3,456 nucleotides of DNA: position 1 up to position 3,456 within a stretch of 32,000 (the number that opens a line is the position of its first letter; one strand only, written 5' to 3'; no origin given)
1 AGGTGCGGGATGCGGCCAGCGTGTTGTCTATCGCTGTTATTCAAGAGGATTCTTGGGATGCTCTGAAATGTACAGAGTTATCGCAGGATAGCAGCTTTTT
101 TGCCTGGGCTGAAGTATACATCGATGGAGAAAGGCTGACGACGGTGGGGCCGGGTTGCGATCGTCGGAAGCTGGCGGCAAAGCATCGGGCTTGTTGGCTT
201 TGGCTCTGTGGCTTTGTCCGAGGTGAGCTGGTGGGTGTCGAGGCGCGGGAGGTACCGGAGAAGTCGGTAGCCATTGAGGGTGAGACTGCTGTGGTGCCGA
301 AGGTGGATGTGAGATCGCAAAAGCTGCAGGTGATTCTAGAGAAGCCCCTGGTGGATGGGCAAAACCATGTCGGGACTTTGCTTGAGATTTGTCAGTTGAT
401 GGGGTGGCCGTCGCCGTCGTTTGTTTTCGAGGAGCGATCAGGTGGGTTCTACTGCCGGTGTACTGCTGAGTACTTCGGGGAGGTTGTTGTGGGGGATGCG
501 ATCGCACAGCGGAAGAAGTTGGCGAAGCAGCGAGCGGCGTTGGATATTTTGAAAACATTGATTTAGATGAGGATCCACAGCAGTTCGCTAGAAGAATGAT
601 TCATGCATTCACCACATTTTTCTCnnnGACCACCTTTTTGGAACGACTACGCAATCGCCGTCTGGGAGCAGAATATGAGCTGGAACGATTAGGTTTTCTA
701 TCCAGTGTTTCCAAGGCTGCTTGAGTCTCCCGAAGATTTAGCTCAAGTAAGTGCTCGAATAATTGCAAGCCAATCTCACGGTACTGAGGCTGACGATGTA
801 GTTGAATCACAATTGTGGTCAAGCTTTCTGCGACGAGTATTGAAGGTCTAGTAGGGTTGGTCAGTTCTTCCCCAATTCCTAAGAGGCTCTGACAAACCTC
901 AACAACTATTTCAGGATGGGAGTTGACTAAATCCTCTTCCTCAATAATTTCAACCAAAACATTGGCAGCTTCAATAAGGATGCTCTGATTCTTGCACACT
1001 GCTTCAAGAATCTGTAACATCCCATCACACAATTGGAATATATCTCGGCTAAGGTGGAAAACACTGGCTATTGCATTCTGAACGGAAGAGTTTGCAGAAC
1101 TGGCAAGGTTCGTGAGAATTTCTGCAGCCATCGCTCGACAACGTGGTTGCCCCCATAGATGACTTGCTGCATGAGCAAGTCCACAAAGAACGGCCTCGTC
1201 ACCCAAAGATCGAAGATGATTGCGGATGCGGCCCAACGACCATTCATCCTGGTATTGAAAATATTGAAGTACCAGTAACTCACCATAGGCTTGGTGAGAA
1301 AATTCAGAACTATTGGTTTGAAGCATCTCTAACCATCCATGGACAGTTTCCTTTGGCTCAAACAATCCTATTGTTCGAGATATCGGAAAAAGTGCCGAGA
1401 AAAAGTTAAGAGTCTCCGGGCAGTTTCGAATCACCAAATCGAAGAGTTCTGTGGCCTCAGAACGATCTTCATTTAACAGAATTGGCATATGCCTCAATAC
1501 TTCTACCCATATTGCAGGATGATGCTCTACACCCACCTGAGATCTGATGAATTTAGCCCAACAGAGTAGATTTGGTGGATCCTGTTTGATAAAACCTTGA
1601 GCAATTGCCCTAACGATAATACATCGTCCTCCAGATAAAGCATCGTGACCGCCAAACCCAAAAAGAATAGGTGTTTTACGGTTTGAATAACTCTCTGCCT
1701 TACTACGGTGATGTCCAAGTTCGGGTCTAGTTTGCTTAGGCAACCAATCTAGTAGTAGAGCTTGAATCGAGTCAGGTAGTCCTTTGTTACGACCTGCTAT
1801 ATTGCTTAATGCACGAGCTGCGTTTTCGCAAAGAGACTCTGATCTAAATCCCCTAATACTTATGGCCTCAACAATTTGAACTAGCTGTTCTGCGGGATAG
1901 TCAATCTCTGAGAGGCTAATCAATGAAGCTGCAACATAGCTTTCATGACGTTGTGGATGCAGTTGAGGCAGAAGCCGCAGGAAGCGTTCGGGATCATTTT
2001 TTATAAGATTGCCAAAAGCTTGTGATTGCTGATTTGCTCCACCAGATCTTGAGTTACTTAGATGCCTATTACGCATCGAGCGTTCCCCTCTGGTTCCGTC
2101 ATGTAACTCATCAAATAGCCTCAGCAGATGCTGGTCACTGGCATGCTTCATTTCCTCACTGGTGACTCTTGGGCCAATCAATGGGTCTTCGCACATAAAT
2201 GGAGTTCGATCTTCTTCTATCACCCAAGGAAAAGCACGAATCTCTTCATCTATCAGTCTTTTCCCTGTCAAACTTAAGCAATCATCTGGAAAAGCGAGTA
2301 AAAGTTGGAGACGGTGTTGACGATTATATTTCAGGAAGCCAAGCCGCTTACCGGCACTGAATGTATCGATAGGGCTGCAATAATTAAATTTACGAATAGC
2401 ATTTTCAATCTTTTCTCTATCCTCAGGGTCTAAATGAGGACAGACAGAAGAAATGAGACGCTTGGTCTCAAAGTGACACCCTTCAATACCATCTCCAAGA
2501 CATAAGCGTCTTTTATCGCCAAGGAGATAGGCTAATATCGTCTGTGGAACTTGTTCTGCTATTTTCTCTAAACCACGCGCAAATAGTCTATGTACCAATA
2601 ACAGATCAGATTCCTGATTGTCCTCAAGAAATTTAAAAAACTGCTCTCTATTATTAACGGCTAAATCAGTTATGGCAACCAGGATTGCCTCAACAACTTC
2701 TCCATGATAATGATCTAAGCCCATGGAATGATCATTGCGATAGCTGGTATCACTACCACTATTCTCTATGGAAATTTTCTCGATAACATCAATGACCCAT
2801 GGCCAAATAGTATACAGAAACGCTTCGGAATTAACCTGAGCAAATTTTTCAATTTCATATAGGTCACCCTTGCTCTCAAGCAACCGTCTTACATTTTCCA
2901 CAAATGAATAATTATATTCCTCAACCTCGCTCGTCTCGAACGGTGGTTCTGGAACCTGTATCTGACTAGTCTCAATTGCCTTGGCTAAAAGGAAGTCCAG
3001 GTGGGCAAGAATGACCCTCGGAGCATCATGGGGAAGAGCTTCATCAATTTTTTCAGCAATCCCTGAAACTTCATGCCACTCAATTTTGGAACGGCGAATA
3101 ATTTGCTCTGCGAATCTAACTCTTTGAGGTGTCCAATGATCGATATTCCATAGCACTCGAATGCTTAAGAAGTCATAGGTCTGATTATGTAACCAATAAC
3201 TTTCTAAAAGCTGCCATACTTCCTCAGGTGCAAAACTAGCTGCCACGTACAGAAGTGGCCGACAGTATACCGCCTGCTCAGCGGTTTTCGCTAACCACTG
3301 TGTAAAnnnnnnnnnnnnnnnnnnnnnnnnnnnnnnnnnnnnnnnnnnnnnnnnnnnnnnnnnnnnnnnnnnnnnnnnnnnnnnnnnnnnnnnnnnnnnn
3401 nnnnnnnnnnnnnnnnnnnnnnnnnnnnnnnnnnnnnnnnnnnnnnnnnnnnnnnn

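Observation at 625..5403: Giant NLR-like STAND NTPase with a Gly/Ala-rich hydrophobic N-terminus, sitting in a low-GC, HIP1-free insert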

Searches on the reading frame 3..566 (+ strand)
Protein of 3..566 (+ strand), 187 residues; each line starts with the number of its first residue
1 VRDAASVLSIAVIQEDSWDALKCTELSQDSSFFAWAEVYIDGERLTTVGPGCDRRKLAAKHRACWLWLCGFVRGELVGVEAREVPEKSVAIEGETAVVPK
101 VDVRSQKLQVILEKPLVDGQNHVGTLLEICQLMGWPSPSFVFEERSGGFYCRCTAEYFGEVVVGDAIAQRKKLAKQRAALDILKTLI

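Call 12: search_protein_families(library=pfam, proteins=[window:3-566:+], max_evalue=0.01)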
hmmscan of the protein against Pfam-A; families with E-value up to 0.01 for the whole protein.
window:3-566:+ (187 aa): 2 families
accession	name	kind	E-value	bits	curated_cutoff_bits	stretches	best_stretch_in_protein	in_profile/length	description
PF00035.32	dsrm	-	1.5e-09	38.7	23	1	124-186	3-66/66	Double-stranded RNA binding motif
PF14709.13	DND1_DSRM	-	0.002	18.8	25.7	0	123-147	4-28/80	double strand RNA binding domain from DEAD END PROTEIN 1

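Call 53: search_protein_families(library=padloc, proteins=[window:3-566:+], max_evalue=0.01)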
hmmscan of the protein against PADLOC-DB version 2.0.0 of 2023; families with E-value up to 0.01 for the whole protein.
window:3-566:+ (187 aa): 0 families

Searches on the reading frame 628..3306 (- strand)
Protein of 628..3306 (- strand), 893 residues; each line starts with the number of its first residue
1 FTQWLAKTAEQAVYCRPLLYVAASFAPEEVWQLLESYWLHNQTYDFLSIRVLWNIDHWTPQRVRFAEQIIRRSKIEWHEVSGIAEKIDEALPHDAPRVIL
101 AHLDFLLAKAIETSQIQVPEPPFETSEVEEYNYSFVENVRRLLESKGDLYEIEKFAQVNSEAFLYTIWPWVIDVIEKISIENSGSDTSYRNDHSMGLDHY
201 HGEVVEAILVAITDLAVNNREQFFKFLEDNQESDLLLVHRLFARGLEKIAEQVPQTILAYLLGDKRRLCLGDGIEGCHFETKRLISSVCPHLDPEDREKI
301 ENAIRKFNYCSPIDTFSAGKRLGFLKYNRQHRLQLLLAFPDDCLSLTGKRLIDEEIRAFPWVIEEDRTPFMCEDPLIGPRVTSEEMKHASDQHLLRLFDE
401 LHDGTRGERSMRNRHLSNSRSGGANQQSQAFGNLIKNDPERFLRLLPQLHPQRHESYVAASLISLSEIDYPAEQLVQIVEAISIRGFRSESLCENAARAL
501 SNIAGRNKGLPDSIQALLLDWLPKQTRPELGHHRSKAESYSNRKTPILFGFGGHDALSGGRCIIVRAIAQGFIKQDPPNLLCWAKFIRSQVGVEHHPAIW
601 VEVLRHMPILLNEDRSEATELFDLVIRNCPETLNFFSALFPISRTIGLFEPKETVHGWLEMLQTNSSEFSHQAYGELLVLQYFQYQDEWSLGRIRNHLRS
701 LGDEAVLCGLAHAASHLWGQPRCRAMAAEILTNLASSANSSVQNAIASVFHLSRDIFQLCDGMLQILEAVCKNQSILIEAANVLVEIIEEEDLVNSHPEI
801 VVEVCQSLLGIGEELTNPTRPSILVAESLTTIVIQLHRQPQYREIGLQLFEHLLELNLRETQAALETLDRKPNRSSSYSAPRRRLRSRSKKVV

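Call 99: search_solved_structures(query=window:628-3306:-, max_evalue=10)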
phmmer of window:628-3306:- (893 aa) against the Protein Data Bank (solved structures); distinct sequences matched with E-value up to 10: 2.
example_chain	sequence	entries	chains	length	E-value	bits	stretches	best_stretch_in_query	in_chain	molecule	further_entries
5mfb_A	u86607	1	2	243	3.3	8.9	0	485-516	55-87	YIII(Dq)4CqI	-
4d4e_A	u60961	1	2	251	3.5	8.8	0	485-517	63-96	ARMADILLO REPEAT PROTEIN ARM00016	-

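Call 102: search_solved_structures(query=A5, max_evalue=10, show_alignments=0)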
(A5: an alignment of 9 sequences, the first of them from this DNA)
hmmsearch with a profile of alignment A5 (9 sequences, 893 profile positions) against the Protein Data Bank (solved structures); distinct sequences matched with E-value up to 10: 7.
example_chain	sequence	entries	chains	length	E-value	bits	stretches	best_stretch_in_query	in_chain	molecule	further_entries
3rmv_A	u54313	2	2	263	0.85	10.9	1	274-309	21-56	Glycogenin-1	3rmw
3q4s_A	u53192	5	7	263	0.86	10.9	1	274-309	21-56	Glycogenin-1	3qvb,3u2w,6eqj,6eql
3t7m_A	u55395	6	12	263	0.86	10.9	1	274-309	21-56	Glycogenin-1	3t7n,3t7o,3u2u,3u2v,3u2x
3u2t_A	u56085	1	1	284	0.95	10.7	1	274-309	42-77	Glycogenin-1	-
7zbn_E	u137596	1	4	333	1.2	10.4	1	274-309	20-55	Isoform GN-1 of Glycogenin-1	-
7q0b_E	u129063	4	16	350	1.3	10.3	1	274-309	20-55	Glycogenin-1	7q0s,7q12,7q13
8cvx_E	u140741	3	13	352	1.3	10.3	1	274-309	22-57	Glycogenin-1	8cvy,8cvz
